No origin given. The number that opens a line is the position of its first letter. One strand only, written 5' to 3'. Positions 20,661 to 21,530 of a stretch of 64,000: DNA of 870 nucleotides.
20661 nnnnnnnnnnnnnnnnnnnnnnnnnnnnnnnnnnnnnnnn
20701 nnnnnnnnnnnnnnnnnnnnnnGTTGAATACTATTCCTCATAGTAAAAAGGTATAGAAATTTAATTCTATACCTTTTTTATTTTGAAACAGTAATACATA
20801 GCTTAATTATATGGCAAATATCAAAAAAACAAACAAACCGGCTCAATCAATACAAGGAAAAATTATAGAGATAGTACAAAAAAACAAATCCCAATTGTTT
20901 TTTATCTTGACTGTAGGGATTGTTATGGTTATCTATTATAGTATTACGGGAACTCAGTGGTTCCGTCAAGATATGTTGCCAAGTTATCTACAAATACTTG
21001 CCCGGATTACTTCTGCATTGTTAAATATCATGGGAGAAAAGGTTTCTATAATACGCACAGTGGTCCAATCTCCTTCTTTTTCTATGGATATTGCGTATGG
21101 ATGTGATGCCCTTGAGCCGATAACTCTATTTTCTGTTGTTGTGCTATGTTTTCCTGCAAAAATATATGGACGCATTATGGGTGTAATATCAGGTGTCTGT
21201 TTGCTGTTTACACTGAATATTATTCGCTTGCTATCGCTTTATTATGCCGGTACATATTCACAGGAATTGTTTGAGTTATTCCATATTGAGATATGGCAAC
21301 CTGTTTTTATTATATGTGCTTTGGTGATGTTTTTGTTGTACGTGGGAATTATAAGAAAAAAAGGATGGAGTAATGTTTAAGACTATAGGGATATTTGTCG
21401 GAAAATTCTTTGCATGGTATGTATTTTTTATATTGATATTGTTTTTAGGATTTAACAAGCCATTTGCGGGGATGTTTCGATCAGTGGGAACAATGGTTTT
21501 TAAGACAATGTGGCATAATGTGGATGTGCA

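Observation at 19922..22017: LamG-domain secreted protein with an IPTL-CTERM-like tail sits next to an exosortase-like small membrane protein: possible cargo-sortase pair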

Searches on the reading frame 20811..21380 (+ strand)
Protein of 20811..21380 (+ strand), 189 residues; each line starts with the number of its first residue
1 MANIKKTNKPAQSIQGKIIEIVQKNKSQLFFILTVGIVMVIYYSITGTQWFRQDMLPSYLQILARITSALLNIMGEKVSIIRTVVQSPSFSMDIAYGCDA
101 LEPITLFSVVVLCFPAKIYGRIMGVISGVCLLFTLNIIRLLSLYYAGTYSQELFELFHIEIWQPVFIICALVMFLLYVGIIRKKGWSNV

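Call 3: search_protein_families(library=ncbifam, proteins=[window:20811-21380:+], max_evalue=1)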
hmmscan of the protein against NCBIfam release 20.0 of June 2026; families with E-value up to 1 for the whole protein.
window:20811-21380:+ (189 aa): 14 families
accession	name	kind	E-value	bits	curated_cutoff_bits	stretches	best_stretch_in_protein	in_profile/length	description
TIGR04177.1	exosort_XrtH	exception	1.1e-21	77.5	86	1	31-180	3-154/158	exosortase H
NF046081.1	exosort_XrtX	exception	1.6e-14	54.2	170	1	29-181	5-162/168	exosortase X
TIGR04300.1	exosort_XrtM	exception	7.1e-13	49.3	125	1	58-177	19-140/150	exosortase family protein XrtM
TIGR04178.1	exo_archaeo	signature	1.2e-12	47.9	23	1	93-181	2-95/97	exosortase/archaeosortase family protein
TIGR04144.1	archaeo_VPXXXP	exception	5.9e-11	42.6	150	1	35-181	12-153/156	archaeosortase B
TIGR04128.1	exoso_Fjoh_1448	exception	7.4e-09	36.1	90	1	22-178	2-169/174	exosortase family protein XrtF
NF046083.1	exosort_XrtY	exception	2.7e-06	27.4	160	1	60-177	43-167/168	exosortase Y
TIGR04293.1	archaeo_artF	exception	1e-05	25.6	150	1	59-175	35-152/166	archaeosortase family protein ArtF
TIGR04124.1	archaeo_artE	exception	8.8e-05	22.6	95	1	53-182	23-152/153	archaeosortase family protein ArtE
NF033464.1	cyanoexo_CrtC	exception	0.00017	21.2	225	1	57-178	145-272/278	cyanoexosortase C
NF033505.2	paceosortase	exception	0.00018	21.6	80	1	71-181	38-148/167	pacearchaeosortase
TIGR04125.1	exosort_PGF_TRM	exception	0.00041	19.9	75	1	22-155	72-205/271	archaeosortase A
NF009177.0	PRK12525.1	subfamily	0.077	12.8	266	1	48-85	73-110/168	RNA polymerase sigma factor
TIGR01908.1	cas_CXXC_CXXC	equivalog_domain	0.12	11.7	19.4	1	6-79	176-252/308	type I-B CRISPR-associated protein Cas8b1/Cst1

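Call 4: search_protein_families(library=pfam, proteins=[window:20811-21380:+], max_evalue=1)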
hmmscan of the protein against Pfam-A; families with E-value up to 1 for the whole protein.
window:20811-21380:+ (189 aa): 3 families
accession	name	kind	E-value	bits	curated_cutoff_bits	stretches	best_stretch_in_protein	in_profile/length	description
PF09721.15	Exosortase_EpsH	-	6.4e-07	29.4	25.7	1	56-177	124-251/254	Transmembrane exosortase (Exosortase_EpsH)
PF24694.1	LNS2_PITM1-3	-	0.13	12.8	27.7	1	19-98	27-103/124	PITM 1-3, LNS2 domain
PF09045.15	L27_2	-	0.21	12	27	1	76-91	26-41/58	L27_2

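Call 7: find_encoding_contigs(protein=window:20811-21380:+, flank=10000, max_places=6)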
Protein window:20811-21380:+ (189 aa): 22 contigs read that carry it; 6 places shown.
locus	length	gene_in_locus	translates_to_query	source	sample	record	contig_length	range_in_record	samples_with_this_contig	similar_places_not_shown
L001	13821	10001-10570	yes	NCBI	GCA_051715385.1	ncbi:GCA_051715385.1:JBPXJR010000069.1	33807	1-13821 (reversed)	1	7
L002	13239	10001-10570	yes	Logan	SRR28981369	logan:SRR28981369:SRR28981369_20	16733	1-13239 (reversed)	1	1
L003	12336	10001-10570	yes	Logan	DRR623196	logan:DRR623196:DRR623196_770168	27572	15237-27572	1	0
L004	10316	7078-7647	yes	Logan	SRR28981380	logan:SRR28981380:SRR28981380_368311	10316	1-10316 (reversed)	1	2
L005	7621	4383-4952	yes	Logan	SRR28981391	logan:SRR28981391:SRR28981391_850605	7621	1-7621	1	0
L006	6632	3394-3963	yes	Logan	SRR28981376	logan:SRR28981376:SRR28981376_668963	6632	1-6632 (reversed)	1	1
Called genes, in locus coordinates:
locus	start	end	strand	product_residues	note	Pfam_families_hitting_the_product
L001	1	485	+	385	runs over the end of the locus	PF03702:AnmK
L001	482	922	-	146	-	PF02502:LacAB_rpiB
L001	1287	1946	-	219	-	PF04263:TPK_catalytic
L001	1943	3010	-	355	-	PF07885:Ion_trans_2, PF17655:IRK_C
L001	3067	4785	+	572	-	PF01432:Peptidase_M3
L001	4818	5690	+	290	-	PF13292:DXP_synthase_N, PF00456:Transketolase_N, PF00676:E1_dh (weak)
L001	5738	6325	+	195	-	-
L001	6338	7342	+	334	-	PF02779:Transket_pyr, PF02780:Transketolase_C, PF22613:Transketolase_C_1 (weak)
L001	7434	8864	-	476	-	PF00015:MCPsignal, PF13682:CZB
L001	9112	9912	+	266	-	PF13385:Laminin_G_3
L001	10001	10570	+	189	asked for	PF09721:Exosortase_EpsH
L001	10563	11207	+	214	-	-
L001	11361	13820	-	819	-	?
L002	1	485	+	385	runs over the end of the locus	PF03702:AnmK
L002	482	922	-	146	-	PF02502:LacAB_rpiB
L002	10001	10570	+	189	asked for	PF09721:Exosortase_EpsH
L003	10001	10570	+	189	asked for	PF09721:Exosortase_EpsH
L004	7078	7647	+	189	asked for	PF09721:Exosortase_EpsH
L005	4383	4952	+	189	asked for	PF09721:Exosortase_EpsH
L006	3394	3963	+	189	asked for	PF09721:Exosortase_EpsH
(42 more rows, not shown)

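Call 8: find_homologous_proteins(query=window:20811-21377:+)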
Query window:20811-21377:+ (189 aa): 4 proteins with E <= 0.001 among 86 candidates.
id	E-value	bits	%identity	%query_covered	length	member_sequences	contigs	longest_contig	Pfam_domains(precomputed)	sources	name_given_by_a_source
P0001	3.3e-115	400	98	100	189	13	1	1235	PF09721.16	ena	-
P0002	2.5e-85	303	72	100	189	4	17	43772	PF09721.16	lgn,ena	-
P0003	4.2e-66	240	58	100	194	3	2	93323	PF09721.16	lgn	-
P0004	4.5e-64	234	56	100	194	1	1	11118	PF09721.16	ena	-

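Call 9: find_encoding_contigs(protein=P0002, flank=10000, max_places=3)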
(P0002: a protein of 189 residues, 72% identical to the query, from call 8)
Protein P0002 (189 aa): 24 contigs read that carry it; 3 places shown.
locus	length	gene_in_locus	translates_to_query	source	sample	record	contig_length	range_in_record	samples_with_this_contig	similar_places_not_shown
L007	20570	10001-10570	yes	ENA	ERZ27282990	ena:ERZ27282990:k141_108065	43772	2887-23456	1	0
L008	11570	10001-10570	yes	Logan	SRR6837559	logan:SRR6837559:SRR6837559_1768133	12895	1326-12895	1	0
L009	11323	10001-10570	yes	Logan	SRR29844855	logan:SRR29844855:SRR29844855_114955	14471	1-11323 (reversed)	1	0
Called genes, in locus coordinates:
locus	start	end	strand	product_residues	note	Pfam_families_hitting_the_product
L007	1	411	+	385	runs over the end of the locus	PF03702:AnmK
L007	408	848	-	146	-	PF02502:LacAB_rpiB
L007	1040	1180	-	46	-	-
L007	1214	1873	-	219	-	PF04263:TPK_catalytic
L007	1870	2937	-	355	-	PF07885:Ion_trans_2, PF17655:IRK_C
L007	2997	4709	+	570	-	PF01401:Peptidase_M2 (faint), PF01432:Peptidase_M3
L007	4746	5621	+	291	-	PF13292:DXP_synthase_N, PF00456:Transketolase_N, PF00676:E1_dh (weak)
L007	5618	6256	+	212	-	-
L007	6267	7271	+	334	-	PF02779:Transket_pyr, PF02780:Transketolase_C, PF22613:Transketolase_C_1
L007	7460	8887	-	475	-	PF00015:MCPsignal, PF13682:CZB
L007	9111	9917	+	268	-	PF13385:Laminin_G_3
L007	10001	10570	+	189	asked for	PF09721:Exosortase_EpsH (weak)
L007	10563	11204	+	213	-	-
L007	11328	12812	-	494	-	-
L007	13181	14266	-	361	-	PF00355:Rieske, PF00848:Ring_hydroxyl_A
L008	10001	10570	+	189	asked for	PF09721:Exosortase_EpsH (weak)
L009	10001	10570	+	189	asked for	PF09721:Exosortase_EpsH (weak)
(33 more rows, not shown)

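Call 10: find_encoding_contigs(protein=P0003, flank=10000, max_places=3)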
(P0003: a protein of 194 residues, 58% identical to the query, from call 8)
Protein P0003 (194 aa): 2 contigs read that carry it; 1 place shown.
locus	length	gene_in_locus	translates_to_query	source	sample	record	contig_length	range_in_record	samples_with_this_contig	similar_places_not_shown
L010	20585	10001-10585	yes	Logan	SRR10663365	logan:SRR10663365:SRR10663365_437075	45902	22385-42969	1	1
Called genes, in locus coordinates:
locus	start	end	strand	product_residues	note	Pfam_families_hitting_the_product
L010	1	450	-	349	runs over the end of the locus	-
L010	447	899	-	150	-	PF18962:Por_Secre_tail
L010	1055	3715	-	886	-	PF07940:Hepar_II_III_C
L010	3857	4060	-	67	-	-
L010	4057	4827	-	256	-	PF13391:HNH_2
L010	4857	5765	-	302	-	PF10727:Rossmann-like, PF10728:DUF2520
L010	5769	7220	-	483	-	PF00133:tRNA-synt_1 (faint), PF01406:tRNA-synt_1e, PF01921:tRNA-synt_1f (faint), PF09334:tRNA-synt_1g (faint)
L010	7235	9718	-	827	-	PF00413:Peptidase_M10 (weak), PF18911:PKD_4 (weak)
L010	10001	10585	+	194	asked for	PF09721:Exosortase_EpsH (weak)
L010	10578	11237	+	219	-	-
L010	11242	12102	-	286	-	PF01694:Rhomboid, PF20216:DUF6576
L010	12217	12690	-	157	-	PF01257:2Fe-2S_thioredx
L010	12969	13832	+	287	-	PF02749:QRPTase_N, PF01729:QRPTase_C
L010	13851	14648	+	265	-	PF00795:CN_hydrolase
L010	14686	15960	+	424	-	PF01435:Peptidase_M48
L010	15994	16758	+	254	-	PF00005:ABC_tran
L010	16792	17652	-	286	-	PF00561:Abhydrolase_1, PF12146:Hydrolase_4, PF12697:Abhydrolase_6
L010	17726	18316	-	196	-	-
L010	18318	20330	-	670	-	PF02922:CBM_48, PF00128:Alpha-amylase (faint)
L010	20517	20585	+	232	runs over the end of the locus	PF00753:Lactamase_B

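Call 11: find_encoding_contigs(protein=P0004, flank=10000, max_places=3)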
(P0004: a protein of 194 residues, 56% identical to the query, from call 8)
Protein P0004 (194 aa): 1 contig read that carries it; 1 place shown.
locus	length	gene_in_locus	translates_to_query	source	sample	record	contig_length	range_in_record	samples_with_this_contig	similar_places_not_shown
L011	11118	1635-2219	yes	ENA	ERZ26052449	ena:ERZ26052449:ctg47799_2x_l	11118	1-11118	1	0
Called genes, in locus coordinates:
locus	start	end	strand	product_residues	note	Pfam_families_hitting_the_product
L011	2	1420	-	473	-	?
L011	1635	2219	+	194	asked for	PF09721:Exosortase_EpsH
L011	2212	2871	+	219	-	-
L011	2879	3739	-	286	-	PF01694:Rhomboid, PF20216:DUF6576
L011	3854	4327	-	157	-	PF01257:2Fe-2S_thioredx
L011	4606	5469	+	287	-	PF02749:QRPTase_N, PF01729:QRPTase_C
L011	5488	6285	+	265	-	PF00795:CN_hydrolase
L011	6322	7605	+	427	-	PF01435:Peptidase_M48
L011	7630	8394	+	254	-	PF00005:ABC_tran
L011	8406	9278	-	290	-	PF00561:Abhydrolase_1, PF12146:Hydrolase_4 (weak), PF12697:Abhydrolase_6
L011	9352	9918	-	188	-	-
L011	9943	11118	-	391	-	?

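Call 23: list_cluster_members(proteins=[P0005, P0012, window:20811-21377:+, window:19922-20719:+])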
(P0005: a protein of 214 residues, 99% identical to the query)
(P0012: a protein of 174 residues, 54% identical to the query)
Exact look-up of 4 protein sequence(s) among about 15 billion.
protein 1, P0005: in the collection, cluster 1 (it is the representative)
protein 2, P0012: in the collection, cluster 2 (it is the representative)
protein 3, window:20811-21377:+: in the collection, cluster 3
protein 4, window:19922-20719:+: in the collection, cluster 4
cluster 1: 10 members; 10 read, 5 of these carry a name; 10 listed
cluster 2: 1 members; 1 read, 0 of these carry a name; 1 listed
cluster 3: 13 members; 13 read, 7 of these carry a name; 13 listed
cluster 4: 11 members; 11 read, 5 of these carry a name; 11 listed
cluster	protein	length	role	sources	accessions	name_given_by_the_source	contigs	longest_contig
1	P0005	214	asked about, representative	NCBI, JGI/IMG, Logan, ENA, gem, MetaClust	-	hypothetical protein | \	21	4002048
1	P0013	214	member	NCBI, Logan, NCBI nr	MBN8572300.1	MAG: hypothetical protein J0M05_00160 [Candidatus Kapabacteria bacterium] | hypothetical protein [Candidatus Kapabacteria bacterium]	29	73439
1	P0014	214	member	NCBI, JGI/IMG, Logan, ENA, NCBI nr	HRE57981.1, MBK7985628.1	MAG TPA: hypothetical protein PLW09_09175 [Candidatus Kapabacteria bacterium] | hypothetical protein [Ignavibacteria bacterium]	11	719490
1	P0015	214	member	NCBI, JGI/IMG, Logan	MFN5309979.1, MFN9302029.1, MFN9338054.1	MAG: hypothetical protein ACK5C0_11050 [Candidatus Kapaibacterium sp.] | hypothetical protein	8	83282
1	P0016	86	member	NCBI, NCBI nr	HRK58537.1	MAG TPA: hypothetical protein PLI74_02755, partial [Candidatus Kapabacteria bacterium] | hypothetical protein [Candidatus Kapabacteria bacterium]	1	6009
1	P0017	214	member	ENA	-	-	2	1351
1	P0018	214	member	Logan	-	-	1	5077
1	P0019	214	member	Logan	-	-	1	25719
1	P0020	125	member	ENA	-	-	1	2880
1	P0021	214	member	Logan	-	-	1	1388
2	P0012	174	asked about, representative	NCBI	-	-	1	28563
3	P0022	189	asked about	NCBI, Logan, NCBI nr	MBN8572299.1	MAG: archaeosortase/exosortase family protein [Candidatus Kapabacteria bacterium] | archaeosortase/exosortase family protein [Candidatus Kapabacteria bacterium]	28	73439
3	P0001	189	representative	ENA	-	-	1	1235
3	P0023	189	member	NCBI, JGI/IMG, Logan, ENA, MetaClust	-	exosortase/archaeosortase family protein | \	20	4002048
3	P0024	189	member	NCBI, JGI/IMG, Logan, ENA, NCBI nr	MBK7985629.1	MAG: archaeosortase/exosortase family protein [Ignavibacteria bacterium] | archaeosortase/exosortase family protein [Ignavibacteria bacterium]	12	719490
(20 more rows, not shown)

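Call 29: find_related_loci(query=A1, collection=genome_contigs, flank=10000)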
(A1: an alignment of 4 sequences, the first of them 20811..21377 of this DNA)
Query A1 (189 aa) in genome_contigs; peptide patterns used: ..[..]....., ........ (x = any residue, [..] = any of these).
48 stretches matched a pattern; 8 encode a relative of the query (tblastn E <= 1e-3); 8 distinct loci.
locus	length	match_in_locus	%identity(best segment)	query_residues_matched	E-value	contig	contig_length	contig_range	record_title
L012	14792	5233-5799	98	1-189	3e-123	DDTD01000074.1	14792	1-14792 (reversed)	MAG TPA_asm: Ignavibacteria bacterium UBA2373 UBA2373_contig_20948, whole genome shotgun sequence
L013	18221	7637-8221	57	1-189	4e-75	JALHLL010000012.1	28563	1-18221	MAG: bacterium isolate Bin_11_3_sub c_000000007187, whole genome shotgun sequence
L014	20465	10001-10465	34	24-178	5e-30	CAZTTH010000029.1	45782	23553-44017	MAG TPA_asm: uncultured Lentisphaerales bacterium isolate SRP237561_co1_66 genome assembly, contig: NODE_1076_length_457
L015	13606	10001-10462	33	23-177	5e-29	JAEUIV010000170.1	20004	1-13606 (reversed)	MAG: Phycisphaerae bacterium isolate new MAG-52 k141_2565038, whole genome shotgun sequence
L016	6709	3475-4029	30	1-184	2e-28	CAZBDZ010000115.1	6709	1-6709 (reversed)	MAG TPA_asm: uncultured Phycisphaeraceae bacterium isolate binchicken_co16_301 genome assembly, contig: NODE_18711_lengt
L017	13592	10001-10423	35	38-178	4e-27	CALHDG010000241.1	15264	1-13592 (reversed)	MAG: uncultured Chitinophagales bacterium isolate R2_Bin_Bin_98_1 genome assembly, contig: c_000000022820, whole genome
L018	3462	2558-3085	30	5-185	4e-26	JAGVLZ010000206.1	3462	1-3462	MAG: Phycisphaerales bacterium isolate SW_45 c_000000051087, whole genome shotgun sequence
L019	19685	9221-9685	36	26-178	1e-25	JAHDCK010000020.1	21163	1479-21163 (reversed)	MAG: Saprospiraceae bacterium isolate MAG-132 RZ_7095, whole genome shotgun sequence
